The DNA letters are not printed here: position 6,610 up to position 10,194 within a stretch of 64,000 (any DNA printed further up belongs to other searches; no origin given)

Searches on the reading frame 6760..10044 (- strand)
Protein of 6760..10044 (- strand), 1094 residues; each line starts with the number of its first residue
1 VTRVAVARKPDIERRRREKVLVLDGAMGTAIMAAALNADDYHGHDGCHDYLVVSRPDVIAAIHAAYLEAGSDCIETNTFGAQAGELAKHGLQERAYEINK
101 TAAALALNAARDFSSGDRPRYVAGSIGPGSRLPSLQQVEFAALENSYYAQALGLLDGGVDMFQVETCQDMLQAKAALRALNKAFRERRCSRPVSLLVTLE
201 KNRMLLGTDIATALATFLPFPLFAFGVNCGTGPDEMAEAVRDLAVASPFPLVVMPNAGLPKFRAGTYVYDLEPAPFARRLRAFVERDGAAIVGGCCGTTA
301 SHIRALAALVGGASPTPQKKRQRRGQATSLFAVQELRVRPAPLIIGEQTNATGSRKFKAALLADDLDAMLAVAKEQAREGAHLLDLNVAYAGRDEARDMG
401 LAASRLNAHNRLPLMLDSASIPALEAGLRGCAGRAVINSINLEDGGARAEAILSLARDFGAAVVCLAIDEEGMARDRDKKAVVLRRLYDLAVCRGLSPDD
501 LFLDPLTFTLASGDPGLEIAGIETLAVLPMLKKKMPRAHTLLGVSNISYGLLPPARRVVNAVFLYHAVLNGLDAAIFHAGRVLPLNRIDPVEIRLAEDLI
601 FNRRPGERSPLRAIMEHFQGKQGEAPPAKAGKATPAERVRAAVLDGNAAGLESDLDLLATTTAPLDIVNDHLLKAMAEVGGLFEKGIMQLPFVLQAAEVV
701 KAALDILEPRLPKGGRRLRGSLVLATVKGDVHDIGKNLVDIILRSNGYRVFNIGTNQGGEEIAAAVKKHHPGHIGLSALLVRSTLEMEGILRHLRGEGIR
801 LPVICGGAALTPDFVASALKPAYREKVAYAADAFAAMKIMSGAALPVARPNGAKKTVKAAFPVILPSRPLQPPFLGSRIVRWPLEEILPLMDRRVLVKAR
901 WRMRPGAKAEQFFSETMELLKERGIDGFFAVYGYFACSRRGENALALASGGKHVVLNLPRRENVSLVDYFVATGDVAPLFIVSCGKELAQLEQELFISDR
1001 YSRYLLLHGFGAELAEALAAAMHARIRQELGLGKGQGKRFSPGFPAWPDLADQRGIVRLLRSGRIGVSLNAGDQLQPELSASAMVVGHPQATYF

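Call 41: search_protein_families(library=pfam, proteins=[window:6760-10044:-], max_evalue=0.001)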
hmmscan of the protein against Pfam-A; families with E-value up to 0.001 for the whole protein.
window:6760-10044:- (1094 aa): 5 families
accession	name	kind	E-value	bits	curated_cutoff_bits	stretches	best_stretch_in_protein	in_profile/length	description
PF02574.22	S-methyl_trans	-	1.4e-78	265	22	1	21-309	1-282/283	Homocysteine S-methyltransferase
PF00809.28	Pterin_bind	-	2.8e-33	116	25.5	1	347-578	2-244/244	Pterin binding enzyme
PF02607.22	B12-binding_2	-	5.7e-18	65.3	23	1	636-708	2-74/74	B12 binding domain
PF02310.24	B12-binding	-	1.2e-17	64.3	32.1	1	721-833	2-116/121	B12 binding domain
PF02965.22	Met_synt_B12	-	5.2e-15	56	25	1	960-1094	102-255/273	Vitamin B12 dependent methionine synthase, activation domain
